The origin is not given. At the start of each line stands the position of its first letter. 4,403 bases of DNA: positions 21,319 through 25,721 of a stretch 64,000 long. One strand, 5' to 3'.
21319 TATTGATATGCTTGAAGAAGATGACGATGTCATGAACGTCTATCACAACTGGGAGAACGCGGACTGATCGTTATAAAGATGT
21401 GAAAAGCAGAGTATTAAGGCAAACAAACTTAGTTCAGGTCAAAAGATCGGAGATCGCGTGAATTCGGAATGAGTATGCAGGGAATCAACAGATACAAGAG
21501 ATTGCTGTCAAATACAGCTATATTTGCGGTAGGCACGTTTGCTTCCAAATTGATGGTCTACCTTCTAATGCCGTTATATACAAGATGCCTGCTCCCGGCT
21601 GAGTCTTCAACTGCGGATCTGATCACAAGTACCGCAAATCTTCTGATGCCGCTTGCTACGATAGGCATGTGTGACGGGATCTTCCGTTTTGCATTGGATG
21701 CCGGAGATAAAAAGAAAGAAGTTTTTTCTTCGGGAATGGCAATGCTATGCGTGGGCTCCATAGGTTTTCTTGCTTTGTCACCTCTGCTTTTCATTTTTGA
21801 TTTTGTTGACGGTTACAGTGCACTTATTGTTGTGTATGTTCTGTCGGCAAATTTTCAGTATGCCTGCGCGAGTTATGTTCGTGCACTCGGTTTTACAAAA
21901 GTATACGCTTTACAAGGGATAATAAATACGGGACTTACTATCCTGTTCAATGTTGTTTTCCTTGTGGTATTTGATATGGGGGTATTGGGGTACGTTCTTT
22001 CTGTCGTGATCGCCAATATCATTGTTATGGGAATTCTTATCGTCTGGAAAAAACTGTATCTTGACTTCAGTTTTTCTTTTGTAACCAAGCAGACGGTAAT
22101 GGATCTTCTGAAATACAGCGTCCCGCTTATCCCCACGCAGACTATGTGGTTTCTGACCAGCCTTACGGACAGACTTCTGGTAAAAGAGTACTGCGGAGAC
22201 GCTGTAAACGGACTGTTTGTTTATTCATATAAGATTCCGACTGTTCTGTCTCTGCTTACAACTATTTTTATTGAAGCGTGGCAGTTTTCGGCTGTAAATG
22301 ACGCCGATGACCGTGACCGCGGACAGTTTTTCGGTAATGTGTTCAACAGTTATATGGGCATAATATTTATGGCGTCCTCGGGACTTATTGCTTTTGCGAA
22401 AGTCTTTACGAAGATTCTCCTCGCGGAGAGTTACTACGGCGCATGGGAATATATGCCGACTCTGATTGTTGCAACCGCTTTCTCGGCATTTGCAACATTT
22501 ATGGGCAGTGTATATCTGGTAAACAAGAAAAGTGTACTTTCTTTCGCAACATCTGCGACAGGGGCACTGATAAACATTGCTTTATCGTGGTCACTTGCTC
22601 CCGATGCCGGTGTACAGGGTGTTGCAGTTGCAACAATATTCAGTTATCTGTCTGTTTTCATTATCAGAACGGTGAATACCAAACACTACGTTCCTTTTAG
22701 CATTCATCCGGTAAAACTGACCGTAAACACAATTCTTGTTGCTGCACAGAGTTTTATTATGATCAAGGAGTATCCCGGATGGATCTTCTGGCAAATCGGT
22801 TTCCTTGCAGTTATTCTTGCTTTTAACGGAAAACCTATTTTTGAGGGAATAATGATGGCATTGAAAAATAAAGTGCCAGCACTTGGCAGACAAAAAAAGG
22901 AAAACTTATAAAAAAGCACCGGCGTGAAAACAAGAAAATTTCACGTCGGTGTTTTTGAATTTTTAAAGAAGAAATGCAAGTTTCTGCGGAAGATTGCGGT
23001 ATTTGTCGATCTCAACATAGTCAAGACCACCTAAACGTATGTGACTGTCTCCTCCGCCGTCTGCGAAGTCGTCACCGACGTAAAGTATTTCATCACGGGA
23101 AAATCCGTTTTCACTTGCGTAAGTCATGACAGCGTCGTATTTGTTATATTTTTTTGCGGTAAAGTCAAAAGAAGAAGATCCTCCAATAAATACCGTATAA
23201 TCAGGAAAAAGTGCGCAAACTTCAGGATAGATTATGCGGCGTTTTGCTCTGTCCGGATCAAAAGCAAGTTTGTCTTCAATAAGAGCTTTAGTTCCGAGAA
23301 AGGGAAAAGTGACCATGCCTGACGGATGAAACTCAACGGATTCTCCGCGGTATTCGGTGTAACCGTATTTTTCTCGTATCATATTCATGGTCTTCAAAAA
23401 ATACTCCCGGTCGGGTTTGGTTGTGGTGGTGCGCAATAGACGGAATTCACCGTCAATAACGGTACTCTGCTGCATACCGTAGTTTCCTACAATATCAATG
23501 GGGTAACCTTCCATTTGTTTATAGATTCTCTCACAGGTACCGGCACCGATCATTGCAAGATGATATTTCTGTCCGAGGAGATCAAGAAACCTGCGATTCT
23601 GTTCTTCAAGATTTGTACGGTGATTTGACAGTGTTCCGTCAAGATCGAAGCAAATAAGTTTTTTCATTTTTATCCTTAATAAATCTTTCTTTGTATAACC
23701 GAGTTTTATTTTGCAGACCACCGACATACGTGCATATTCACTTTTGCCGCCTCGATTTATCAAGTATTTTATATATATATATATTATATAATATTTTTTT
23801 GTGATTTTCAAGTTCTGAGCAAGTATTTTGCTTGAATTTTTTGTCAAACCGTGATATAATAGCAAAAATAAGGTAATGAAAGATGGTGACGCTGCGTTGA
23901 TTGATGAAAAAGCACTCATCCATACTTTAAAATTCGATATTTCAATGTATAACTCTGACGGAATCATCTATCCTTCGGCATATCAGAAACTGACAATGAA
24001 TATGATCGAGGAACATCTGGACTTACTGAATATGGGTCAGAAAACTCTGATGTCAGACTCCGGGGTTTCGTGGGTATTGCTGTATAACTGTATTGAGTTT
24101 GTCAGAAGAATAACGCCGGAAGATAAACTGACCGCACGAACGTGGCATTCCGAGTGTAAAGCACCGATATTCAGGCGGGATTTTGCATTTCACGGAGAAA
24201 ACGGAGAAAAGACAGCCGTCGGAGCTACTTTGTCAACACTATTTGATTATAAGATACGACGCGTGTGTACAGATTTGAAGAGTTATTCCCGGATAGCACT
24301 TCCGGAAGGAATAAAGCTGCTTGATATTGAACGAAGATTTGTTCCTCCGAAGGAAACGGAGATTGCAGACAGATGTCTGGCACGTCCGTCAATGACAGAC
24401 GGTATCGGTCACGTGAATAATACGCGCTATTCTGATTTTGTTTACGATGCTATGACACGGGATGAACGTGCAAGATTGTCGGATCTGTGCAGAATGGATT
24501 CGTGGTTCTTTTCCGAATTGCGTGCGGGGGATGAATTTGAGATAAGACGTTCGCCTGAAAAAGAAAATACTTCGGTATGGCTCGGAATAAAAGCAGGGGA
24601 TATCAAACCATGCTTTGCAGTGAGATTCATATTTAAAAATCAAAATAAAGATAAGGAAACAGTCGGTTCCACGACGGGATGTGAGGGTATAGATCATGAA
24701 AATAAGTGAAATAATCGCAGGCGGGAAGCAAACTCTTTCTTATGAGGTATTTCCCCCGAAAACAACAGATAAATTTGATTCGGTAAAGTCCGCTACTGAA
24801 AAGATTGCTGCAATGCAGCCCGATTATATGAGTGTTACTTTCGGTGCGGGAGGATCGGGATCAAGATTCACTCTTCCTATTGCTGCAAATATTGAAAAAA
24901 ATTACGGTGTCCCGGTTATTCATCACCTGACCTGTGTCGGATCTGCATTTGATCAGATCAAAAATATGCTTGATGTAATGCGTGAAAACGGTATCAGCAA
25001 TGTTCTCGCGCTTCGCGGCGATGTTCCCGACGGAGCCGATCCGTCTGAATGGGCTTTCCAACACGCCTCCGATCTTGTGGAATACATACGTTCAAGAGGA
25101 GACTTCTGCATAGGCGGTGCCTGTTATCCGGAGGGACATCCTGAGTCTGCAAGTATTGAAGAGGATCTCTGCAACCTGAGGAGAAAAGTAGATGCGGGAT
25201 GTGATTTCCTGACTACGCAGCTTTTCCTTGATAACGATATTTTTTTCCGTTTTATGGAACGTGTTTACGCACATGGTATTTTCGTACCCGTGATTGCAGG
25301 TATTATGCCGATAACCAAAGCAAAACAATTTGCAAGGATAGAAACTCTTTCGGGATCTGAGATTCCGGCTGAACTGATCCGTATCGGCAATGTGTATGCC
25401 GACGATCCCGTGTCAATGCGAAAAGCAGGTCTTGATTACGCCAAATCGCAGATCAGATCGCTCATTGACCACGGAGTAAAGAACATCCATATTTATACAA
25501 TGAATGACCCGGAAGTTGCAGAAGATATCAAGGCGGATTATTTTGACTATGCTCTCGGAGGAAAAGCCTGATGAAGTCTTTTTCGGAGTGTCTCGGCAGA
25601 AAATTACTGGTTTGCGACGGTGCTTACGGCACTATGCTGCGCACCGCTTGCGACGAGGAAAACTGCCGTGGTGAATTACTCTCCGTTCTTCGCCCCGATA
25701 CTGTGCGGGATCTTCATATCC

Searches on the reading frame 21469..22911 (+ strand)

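Call 54: search_protein_families(library=pfam, proteins=[window:21469-22911:+], max_evalue=0.00001)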
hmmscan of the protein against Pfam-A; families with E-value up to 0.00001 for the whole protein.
window:21469-22911:+ (480 aa): 1 family
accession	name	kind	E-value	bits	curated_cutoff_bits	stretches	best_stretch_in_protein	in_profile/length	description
PF01943.22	Polysacc_synt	-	1.8e-12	47.7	28.2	1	12-269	1-263/274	Polysaccharide biosynthesis protein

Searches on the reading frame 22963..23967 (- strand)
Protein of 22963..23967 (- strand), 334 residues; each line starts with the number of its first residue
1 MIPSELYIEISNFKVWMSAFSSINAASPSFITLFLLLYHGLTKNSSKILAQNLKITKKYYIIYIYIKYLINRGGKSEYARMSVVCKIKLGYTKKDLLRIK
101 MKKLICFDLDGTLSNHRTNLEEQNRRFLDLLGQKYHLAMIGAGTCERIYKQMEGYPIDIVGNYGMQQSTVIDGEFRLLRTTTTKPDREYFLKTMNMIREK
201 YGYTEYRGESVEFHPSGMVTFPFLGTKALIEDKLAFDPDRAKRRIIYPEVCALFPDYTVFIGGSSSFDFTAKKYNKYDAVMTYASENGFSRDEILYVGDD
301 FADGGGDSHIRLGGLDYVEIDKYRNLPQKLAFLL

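Call 54: search_protein_families(library=pfam, proteins=[window:22963-23967:-], max_evalue=0.00001)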
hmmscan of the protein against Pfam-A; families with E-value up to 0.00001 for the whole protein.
window:22963-23967:- (334 aa): 1 family
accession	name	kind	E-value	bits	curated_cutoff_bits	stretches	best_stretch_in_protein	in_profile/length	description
PF08282.18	Hydrolase_3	-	1.3e-07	32.1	20.9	0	233-303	144-215/255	haloacid dehalogenase-like hydrolase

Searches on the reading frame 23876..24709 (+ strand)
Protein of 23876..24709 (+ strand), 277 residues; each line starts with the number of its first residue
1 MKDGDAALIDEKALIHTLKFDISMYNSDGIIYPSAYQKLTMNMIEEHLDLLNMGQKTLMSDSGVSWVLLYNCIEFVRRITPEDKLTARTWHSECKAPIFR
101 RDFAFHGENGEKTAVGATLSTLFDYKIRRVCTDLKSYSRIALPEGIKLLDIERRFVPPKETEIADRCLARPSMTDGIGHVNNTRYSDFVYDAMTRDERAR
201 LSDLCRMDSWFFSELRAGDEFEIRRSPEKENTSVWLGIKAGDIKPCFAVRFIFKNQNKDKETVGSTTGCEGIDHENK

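Call 54: search_protein_families(library=pfam, proteins=[window:23876-24709:+], max_evalue=0.00001)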
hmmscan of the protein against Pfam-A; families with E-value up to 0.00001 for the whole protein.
window:23876-24709:+ (277 aa): 2 families
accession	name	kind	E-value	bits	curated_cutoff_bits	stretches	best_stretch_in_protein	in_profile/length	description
PF01643.23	Acyl-ACP_TE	-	3.5e-08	33.7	23.7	1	17-132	5-122/131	Acyl-ACP thioesterase N-terminal domain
PF13279.12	4HBT_2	-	6e-08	33.6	25.5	0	37-131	18-112/122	Thioesterase-like superfamily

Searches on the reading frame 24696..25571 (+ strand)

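Call 54: search_protein_families(library=pfam, proteins=[window:24696-25571:+], max_evalue=0.00001)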
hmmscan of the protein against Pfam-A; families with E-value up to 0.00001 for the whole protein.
window:24696-25571:+ (291 aa): 1 family
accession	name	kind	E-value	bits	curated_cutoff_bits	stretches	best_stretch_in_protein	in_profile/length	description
PF02219.23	MTHFR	-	4.1e-85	286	24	1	2-278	1-282/287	Methylenetetrahydrofolate reductase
